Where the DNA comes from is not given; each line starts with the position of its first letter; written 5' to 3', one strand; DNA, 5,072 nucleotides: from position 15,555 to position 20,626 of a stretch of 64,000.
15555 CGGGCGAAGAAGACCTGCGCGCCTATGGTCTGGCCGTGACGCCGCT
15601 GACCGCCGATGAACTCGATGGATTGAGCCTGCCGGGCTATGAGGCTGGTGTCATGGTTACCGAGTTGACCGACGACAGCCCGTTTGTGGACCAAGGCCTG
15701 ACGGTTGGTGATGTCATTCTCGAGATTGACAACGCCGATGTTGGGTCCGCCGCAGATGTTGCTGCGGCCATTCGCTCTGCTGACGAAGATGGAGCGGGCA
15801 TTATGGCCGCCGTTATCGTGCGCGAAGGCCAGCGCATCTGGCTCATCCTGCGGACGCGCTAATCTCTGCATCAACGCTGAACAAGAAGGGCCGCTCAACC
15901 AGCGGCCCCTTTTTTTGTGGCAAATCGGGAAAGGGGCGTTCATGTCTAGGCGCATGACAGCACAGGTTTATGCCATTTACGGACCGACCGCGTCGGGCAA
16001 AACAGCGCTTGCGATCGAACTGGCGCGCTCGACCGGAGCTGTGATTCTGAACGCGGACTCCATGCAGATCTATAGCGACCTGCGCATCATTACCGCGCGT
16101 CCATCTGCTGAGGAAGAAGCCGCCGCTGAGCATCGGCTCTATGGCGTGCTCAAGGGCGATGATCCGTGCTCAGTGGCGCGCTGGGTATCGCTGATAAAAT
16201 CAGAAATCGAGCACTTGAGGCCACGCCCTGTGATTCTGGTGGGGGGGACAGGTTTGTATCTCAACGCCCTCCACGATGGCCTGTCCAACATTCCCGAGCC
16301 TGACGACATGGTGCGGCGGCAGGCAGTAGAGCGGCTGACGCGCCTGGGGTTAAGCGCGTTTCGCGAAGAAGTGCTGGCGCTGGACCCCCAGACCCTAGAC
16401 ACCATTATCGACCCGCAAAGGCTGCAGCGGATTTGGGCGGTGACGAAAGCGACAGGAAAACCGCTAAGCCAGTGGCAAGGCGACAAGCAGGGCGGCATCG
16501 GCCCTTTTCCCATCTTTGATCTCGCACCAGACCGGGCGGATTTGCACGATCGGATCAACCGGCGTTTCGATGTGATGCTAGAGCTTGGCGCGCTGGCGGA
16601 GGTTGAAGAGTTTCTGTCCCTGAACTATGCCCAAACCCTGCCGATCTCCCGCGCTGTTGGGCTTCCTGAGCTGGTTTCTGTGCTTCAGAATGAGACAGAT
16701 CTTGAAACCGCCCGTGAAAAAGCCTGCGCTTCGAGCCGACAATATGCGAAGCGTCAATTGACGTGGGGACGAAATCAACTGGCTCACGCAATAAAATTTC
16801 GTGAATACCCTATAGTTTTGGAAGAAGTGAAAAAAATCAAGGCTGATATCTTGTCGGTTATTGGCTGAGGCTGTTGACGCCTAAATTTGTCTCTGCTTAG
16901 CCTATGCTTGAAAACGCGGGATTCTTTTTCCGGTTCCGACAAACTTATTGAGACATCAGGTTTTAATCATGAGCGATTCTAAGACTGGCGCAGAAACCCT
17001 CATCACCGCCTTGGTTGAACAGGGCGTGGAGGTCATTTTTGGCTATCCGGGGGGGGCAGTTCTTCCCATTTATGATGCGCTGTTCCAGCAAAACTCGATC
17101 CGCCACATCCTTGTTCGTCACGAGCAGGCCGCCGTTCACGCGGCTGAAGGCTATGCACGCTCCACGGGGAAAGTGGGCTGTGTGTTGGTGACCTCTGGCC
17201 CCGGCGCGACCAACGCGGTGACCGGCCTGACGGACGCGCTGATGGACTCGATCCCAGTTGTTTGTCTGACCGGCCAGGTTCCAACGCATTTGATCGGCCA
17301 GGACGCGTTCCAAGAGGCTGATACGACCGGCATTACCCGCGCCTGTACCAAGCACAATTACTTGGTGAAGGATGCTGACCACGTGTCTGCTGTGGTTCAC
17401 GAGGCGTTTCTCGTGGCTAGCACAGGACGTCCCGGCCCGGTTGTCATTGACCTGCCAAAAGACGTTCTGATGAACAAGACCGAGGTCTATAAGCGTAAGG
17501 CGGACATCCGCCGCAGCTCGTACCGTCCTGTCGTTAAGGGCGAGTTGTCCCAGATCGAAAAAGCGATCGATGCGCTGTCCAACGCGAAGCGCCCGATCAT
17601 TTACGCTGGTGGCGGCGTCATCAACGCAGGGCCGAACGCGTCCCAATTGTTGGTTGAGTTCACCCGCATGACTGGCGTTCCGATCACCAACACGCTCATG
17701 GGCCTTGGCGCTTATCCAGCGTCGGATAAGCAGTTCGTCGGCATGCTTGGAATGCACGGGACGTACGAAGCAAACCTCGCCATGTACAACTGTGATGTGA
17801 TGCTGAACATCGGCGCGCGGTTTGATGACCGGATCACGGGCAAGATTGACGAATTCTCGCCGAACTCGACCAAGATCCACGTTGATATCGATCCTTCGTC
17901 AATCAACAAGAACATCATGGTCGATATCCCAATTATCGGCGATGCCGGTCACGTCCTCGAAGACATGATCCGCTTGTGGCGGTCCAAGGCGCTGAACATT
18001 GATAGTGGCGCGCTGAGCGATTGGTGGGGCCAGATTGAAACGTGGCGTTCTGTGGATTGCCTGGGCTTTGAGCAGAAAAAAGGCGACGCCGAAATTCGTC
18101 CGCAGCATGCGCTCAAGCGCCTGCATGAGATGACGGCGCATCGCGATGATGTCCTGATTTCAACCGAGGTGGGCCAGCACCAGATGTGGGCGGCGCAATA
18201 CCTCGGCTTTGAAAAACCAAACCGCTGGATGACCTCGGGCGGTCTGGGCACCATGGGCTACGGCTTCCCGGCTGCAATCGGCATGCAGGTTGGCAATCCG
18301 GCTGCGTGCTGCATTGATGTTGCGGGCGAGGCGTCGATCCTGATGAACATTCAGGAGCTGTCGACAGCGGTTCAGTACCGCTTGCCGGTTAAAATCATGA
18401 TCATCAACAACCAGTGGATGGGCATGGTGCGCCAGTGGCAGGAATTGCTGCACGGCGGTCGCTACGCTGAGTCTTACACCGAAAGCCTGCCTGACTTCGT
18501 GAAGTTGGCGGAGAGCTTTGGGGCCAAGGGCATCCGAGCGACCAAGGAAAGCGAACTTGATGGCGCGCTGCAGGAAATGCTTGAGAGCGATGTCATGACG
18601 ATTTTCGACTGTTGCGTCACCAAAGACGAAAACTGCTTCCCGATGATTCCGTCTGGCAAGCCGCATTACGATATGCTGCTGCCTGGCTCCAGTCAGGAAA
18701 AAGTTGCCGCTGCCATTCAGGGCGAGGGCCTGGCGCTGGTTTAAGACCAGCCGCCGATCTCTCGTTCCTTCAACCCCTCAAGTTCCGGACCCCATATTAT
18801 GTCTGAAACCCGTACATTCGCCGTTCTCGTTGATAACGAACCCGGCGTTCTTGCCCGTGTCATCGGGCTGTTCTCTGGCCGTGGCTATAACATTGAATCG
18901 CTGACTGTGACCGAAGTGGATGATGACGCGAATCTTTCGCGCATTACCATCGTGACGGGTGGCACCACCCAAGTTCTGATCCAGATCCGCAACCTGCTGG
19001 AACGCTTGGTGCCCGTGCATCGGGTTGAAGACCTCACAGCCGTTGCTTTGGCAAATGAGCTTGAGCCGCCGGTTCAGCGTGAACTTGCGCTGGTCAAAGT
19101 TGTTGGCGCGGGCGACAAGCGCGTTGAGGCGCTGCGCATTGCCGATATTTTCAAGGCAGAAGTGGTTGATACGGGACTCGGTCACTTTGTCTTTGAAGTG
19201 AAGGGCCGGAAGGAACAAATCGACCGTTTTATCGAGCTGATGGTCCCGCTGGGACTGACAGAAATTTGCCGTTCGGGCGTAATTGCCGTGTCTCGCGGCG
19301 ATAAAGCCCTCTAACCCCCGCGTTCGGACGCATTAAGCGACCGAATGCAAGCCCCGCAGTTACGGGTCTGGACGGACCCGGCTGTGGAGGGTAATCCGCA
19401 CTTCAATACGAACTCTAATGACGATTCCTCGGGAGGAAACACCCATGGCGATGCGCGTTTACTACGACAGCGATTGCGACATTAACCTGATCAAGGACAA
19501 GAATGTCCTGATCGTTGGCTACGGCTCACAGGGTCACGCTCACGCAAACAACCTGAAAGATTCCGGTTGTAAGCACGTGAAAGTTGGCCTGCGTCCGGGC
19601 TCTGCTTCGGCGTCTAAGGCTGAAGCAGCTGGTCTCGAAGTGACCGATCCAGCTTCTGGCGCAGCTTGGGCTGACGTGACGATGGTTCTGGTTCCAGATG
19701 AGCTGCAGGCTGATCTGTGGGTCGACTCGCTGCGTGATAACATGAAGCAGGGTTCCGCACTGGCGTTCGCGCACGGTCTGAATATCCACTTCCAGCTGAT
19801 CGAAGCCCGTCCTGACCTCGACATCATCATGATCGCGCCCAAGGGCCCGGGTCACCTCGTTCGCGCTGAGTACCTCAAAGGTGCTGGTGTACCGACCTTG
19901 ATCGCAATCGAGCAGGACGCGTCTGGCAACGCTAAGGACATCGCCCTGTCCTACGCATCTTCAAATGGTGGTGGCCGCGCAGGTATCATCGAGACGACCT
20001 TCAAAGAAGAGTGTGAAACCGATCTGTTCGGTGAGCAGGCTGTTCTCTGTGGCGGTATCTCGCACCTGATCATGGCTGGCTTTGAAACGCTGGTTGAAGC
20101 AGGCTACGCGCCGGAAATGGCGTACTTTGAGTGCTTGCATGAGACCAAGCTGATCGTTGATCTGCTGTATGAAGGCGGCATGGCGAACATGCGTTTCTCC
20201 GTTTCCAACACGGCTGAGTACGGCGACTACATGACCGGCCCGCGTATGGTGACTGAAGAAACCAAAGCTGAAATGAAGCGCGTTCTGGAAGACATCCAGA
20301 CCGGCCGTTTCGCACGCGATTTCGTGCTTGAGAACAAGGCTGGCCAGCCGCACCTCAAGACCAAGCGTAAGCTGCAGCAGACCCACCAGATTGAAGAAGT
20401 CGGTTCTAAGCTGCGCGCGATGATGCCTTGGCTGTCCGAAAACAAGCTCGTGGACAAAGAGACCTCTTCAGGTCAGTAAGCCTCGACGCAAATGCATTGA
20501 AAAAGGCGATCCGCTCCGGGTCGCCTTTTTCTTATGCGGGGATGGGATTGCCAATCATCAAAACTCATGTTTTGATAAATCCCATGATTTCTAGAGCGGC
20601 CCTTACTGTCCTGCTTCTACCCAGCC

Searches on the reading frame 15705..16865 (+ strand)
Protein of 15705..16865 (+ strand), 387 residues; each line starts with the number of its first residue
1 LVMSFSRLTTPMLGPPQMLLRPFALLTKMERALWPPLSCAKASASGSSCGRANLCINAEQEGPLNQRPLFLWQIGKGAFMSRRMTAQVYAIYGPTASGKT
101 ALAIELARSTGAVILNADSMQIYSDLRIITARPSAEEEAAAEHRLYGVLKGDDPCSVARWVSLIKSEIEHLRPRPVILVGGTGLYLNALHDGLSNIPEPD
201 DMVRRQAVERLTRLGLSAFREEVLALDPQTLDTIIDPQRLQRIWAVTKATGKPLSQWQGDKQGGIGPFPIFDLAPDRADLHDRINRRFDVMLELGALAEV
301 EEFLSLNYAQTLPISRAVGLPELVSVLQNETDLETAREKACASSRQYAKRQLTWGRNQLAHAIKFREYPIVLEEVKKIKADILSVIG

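Call 76: search_protein_families(library=pfam, proteins=[window:15705-16865:+], max_evalue=0.00001)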
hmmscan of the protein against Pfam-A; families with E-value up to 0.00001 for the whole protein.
window:15705-16865:+ (387 aa): 2 families
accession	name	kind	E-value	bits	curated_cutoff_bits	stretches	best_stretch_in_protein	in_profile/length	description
PF01715.23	IPPT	-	7.2e-60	203.1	23.6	1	121-358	1-243/243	IPP transferase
PF01745.22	IPT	-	6.5e-12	45.8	20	1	87-146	2-60/233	Isopentenyl transferase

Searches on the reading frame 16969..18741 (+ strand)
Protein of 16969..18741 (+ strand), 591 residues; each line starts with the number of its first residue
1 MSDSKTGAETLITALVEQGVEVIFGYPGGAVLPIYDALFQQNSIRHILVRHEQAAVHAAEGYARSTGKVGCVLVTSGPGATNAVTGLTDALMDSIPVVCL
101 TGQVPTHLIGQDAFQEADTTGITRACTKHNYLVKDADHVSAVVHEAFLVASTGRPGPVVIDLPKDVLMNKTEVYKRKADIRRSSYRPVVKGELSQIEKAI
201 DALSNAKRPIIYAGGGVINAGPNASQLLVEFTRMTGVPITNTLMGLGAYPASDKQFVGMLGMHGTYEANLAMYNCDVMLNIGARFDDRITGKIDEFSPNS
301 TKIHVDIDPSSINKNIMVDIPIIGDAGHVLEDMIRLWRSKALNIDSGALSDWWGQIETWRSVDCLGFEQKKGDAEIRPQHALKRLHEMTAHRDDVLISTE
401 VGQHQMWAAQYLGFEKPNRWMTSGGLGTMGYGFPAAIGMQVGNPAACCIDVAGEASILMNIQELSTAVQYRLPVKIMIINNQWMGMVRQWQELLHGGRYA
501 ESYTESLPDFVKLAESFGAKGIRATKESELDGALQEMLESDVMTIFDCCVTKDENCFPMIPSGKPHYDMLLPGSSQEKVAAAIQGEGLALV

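Call 76: search_protein_families(library=pfam, proteins=[window:16969-18741:+], max_evalue=0.00001)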
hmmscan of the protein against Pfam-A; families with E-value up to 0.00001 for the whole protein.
window:16969-18741:+ (591 aa): 3 families
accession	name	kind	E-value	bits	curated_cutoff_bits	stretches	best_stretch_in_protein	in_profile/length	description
PF02775.26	TPP_enzyme_C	-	3.7e-51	173.3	21.9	1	401-548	2-151/151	Thiamine pyrophosphate enzyme, C-terminal TPP binding domain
PF00205.28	TPP_enzyme_M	-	2.4e-46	157.3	30.4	1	196-332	1-136/137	Thiamine pyrophosphate enzyme, central domain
PF02776.23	TPP_enzyme_N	-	2.5e-41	140.6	26.8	1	6-120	2-117/119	Thiamine pyrophosphate enzyme, N-terminal TPP binding domain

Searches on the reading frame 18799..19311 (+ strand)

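Call 76: search_protein_families(library=pfam, proteins=[window:18799-19311:+], max_evalue=0.00001)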
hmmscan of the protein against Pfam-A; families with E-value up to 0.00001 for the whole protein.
window:18799-19311:+ (171 aa): 4 families
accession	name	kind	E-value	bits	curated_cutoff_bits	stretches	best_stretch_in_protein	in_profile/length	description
PF10369.15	ALS_ss_C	-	6.1e-23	81.1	23.2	1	94-167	1-74/74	Small subunit of acetolactate synthase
PF22629.2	ACT_AHAS_ss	-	2.5e-16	60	27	1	8-73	2-65/67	AHAS small subunit-like ACT domain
PF13710.12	ACT_5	-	1.7e-10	41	27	1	13-76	1-62/62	ACT domain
PF01842.31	ACT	-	2.4e-09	37.2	27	1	9-70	5-64/66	ACT domain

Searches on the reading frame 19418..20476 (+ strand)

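Call 76: search_protein_families(library=pfam, proteins=[window:19418-20476:+], max_evalue=0.00001)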
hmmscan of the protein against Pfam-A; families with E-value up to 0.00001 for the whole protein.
window:19418-20476:+ (353 aa): 2 families
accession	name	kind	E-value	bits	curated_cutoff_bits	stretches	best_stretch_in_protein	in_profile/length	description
PF07991.19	KARI_N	-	1e-66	224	20.6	1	25-189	2-165/165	Acetohydroxy acid isomeroreductase, NADPH-binding domain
PF01450.25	KARI_C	-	9.2e-65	217.8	29.1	1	195-338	1-144/144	Ketol-acid reductoisomerase, C-terminal domain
